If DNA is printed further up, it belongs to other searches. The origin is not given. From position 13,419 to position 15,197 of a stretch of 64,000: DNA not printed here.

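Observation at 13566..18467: Architecture of the 1633-aa protein: one C-terminal MoxR-like AAA+ domain, long coiled coil and a distinct N-terminal domain. Candidate remodeller of PspA/flotillin polymers.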

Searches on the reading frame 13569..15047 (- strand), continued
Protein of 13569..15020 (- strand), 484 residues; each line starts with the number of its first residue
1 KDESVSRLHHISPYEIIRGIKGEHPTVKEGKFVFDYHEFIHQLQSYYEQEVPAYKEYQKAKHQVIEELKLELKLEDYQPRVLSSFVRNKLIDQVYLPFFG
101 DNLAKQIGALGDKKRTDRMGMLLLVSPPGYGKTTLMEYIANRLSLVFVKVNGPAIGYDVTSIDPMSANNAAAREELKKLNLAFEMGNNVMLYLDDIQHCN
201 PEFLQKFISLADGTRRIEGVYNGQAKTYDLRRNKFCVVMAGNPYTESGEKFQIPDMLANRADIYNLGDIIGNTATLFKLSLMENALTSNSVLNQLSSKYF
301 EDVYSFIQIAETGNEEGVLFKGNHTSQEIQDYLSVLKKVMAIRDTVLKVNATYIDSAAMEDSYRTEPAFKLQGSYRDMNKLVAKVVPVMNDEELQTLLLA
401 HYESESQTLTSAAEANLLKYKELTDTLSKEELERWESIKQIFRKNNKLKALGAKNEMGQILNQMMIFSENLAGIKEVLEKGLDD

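Call 87: find_homologous_proteins(query=P0225, max_evalue=1e-10)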
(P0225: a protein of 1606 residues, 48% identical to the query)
Query P0225 (1606 aa): 263 proteins with E <= 1e-10 among 8000 candidates; the best 120 are listed.
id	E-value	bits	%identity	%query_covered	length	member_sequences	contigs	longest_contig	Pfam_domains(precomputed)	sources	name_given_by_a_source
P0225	0.0e+0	3528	100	100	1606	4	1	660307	PF12458.14,PF00004.36,PF13401.13,PF25472.2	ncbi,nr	ncbi:conserved hypothetical protein [Vibrio chagasii]|nr:conserved hypothetical protein [Vibrio chag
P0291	0.0e+0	3179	89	100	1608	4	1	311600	PF12458.14,PF00004.36,PF25472.2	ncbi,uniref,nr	ncbi:TPA: AAA family ATPase [Vibrio vulnificus]|uniref:AAA family ATPase n=1 Tax=Vibrio vulnificus T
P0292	0.0e+0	1939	53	100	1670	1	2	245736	PF12458.14,PF00004.36,PF13401.13,PF25472.2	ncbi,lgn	-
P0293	0.0e+0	1892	54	100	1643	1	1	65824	PF12458.14,PF00004.36,PF13401.13,PF25472.2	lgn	-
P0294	0.0e+0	1891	54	100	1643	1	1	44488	PF12458.14,PF00004.36,PF13401.13,PF25472.2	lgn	-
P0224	0.0e+0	1252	40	100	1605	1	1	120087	PF12458.14,PF00004.36,PF07728.21,PF25472.2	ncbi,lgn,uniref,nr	ncbi:DNA repair ATPase [Vibrio sp. D431a]|uniref:DNA repair ATPase n=1 Tax=Vibrio sp. D431a TaxID=28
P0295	0.0e+0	1104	35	99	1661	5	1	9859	PF12458.14,PF00004.36,PF25472.2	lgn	-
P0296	0.0e+0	1061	36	98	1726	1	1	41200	PF12458.14,PF00004.36,PF13401.13,PF25472.2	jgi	jgi:hypothetical protein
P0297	0.0e+0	1034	35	98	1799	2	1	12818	PF12458.14,PF00004.36,PF13401.13,PF25472.2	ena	-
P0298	0.0e+0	1032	35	98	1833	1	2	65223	PF12458.14,PF00004.36,PF25472.2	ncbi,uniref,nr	ncbi:DNA repair ATPase [Marinibactrum halimedae]|uniref:AAA family ATPase n=1 Tax=Marinibactrum hali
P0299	0.0e+0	1029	35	99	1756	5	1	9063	PF12458.14,PF00004.36,PF07728.21,PF25472.2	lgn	-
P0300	0.0e+0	1028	35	100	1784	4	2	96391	PF12458.14,PF00004.36,PF13401.13,PF07728.21,PF25472.2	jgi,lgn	-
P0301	0.0e+0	1026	35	98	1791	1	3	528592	PF12458.14,PF00004.36,PF13401.13,PF25472.2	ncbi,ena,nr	ncbi:DNA repair protein [Gammaproteobacteria bacterium 45_16_T64]|nr:DNA repair protein [Gammaproteo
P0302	0.0e+0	1021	35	100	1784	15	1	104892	PF12458.14,PF00004.36,PF13401.13,PF07728.21,PF25472.2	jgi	-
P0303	0.0e+0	1021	35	100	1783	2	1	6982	PF12458.14,PF00004.36,PF13401.13,PF07728.21,PF25472.2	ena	-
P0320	1.2e-295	1002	34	98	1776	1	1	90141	PF12458.14,PF00004.36,PF13401.13,PF25472.2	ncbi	ncbi:MAG: DNA repair ATPase [Halopseudomonas sp.]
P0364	6.4e-283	960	30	63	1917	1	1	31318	PF12458.14,PF00004.36,PF07728.21,PF25472.2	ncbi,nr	ncbi:MAG: DNA repair ATPase [Acidobacteriota bacterium]|nr:DNA repair ATPase [Acidobacteriota bacter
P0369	2.8e-280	951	34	98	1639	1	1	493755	PF12458.14,PF00004.36,PF13401.13,PF25472.2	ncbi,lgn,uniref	ncbi:DNA repair ATPase [Streptomyces apocyni]|uniref:DNA repair ATPase n=1 Tax=Streptomyces apocyni 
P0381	4.6e-276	937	34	98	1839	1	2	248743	PF07238.20,PF12458.14,PF00004.36,PF07728.21,PF25472.2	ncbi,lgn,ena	-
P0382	5.9e-276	937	30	62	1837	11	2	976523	PF12458.14,PF00004.36,PF13401.13,PF07728.21,PF25472.2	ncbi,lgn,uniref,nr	ncbi:ATPase family associated with various cellular activities (AAA) [Myxococcus fulvus]|uniref:ATPa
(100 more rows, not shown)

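Call 88: find_encoding_contigs(protein=P0291, flank=8000, max_places=1)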
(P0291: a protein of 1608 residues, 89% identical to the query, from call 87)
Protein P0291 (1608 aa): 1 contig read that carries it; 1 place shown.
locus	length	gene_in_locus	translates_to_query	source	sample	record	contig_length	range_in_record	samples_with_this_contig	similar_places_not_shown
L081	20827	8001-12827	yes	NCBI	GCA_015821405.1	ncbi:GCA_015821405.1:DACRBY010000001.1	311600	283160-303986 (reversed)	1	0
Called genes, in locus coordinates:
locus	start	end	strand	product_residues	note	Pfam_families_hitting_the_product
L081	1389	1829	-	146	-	-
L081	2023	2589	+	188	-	-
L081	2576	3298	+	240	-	PF09414:RNA_ligase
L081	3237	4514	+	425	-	PF01966:HD (weak), PF08433:KTI12, PF13671:AAA_33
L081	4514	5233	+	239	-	PF14243:R2K_3, PF18299:R2K_2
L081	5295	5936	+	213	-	-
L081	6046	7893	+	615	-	-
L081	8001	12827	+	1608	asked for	PF12458:DUF3686, PF25472:DUF7902, PF00004:AAA (weak)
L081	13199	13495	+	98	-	PF01381:HTH_3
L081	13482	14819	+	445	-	PF13657:Couple_hipA, PF07804:HipA_C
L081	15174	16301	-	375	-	PF05816:TelA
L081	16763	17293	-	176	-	PF00293:NUDIX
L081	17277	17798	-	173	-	PF01467:CTP_transf_like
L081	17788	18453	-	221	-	PF00857:Isochorismatase (weak)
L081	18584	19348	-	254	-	-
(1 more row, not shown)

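Call 89: find_encoding_contigs(protein=P0320, flank=8000, max_places=1)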
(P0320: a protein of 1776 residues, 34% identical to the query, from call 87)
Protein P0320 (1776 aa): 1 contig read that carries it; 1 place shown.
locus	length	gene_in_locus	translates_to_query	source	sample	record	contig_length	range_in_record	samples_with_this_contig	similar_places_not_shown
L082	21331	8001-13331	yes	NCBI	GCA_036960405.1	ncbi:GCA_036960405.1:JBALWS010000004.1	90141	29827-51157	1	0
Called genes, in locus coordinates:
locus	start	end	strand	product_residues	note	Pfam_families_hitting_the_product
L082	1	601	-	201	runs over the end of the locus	PF06693:DUF1190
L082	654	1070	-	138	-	PF03994:DUF350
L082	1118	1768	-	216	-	PF10679:DUF2491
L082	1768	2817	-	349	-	PF07885:Ion_trans_2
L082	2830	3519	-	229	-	PF04012:PspA_IM30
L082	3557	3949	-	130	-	PF09938:DUF2170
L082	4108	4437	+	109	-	PF20075:DUF6471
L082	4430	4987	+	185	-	PF01694:Rhomboid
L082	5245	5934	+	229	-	-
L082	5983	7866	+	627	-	-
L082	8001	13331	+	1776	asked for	PF12458:DUF3686, PF13401:AAA_22 (faint), PF00004:AAA (faint), PF25472:DUF7902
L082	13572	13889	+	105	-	-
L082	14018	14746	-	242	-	PF02390:Methyltransf_4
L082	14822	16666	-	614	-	PF00920:ILVD_EDD_N, PF24877:ILV_EDD_C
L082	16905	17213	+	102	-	-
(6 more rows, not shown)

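Call 90: find_encoding_contigs(protein=P0382, flank=8000, max_places=1)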
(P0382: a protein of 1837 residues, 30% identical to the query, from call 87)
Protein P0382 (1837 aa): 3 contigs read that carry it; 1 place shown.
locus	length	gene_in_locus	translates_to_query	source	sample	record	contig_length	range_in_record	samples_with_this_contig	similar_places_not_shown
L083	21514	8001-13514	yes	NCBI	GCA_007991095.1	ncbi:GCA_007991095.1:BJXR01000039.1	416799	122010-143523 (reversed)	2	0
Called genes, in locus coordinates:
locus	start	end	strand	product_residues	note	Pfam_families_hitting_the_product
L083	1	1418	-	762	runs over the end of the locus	PF16313:DUF4953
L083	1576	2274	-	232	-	-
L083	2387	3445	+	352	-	PF08100:Dimerisation, PF00891:Methyltransf_2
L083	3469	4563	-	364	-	PF21338:Top1B_N_bact, PF01028:Topoisom_I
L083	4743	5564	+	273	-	-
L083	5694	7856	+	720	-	-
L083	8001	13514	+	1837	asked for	PF12458:DUF3686, PF07728:AAA_5 (faint), PF13401:AAA_22 (faint), PF25472:DUF7902, PF00004:AAA (weak)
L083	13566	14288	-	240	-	PF03330:DPBB_1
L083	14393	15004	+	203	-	-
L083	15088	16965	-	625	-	PF12450:vWF_A, PF05762:VWA_CoxE (weak), PF00092:VWA, PF13519:VWA_2, PF13768:VWA_3, PF12034:YfbK_C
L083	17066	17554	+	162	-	PF13669:Glyoxalase_4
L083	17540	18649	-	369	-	PF01757:Acyl_transf_3, PF07786:HGSNAT_cat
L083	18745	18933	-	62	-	-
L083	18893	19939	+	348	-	PF02678:Pirin, PF05726:Pirin_C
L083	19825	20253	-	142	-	-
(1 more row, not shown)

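Call 91: find_encoding_contigs(protein=P0369, flank=8000, max_places=1)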
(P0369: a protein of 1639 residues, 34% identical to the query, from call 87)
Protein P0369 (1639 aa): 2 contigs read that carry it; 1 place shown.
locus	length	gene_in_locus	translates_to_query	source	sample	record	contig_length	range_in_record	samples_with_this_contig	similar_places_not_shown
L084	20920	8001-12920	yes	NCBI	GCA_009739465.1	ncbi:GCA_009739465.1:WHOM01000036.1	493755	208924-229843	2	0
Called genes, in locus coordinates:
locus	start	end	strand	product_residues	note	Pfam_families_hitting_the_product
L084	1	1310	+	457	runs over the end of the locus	PF13231:PMT_2 (weak)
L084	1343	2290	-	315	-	-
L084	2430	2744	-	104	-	-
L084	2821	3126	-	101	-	PF01329:Pterin_4a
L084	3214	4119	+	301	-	PF13560:HTH_31, PF01381:HTH_3, PF17765:MLTR_LBD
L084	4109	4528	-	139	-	-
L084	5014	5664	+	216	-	-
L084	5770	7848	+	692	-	PF01145:Band_7 (weak)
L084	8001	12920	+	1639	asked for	PF12458:DUF3686, PF25472:DUF7902, PF00004:AAA (faint), PF13401:AAA_22 (faint)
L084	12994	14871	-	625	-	PF00012:HSP70, PF06723:MreB_Mbl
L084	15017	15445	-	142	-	PF02566:OsmC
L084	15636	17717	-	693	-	PF04020:Phage_holin_4_2, PF01663:Phosphodiest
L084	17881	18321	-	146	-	-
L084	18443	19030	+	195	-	PF00440:TetR_N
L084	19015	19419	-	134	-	-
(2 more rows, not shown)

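Call 92: find_encoding_contigs(protein=P0381, flank=8000, max_places=1)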
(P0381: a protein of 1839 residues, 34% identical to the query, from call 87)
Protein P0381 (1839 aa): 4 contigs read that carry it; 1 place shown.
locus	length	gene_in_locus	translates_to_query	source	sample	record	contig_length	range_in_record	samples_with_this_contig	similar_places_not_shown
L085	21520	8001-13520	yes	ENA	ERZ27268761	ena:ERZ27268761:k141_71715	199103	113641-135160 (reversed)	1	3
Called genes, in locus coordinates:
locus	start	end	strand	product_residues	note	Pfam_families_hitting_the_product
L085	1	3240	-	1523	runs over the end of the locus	PF03160:Calx-beta (faint)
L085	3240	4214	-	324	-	PF08308:PEGA (weak)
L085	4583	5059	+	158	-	PF07885:Ion_trans_2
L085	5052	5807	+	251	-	-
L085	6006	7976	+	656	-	-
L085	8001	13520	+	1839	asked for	PF12458:DUF3686, PF25472:DUF7902, PF00004:AAA (weak), PF07728:AAA_5 (weak), PF07238:PilZ (weak)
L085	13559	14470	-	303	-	PF00722:Glyco_hydro_16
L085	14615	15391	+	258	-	PF02311:AraC_binding, PF07883:Cupin_2, PF12833:HTH_18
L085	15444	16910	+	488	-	PF03976:PPK2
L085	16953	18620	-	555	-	PF07637:PSD5, PF07631:PSD4, PF07627:PSCyt3, PF07624:PSD2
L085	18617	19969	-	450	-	PF07586:HXXSHH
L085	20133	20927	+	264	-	PF13385:Laminin_G_3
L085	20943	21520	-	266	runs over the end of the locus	PF14099:Polysacc_lyase (weak)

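Call 93: find_encoding_contigs(protein=P0364, flank=8000, max_places=1)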
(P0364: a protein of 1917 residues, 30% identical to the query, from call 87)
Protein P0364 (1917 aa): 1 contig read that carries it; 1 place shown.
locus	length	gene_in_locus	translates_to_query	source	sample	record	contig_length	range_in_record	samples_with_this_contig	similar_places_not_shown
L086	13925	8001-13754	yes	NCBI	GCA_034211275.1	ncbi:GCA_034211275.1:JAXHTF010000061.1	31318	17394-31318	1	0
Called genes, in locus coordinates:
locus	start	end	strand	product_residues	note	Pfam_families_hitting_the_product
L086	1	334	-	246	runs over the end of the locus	-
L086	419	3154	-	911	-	PF00069:Pkinase, PF07714:PK_Tyr_Ser-Thr, PF13374:TPR_10, PF13424:TPR_12, PF13424:TPR_12, PF13374:TPR_10, PF13424:TPR_12, PF24885:TPR_NPHP3, +23 more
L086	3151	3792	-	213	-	PF06530:Phage_antitermQ (faint), PF07638:Sigma70_ECF, PF08281:Sigma70_r4_2, PF04545:Sigma70_r4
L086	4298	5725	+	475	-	PF01554:MatE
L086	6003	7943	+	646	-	-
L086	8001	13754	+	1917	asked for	PF12458:DUF3686, PF25472:DUF7902, PF00004:AAA (weak), PF07728:AAA_5 (weak)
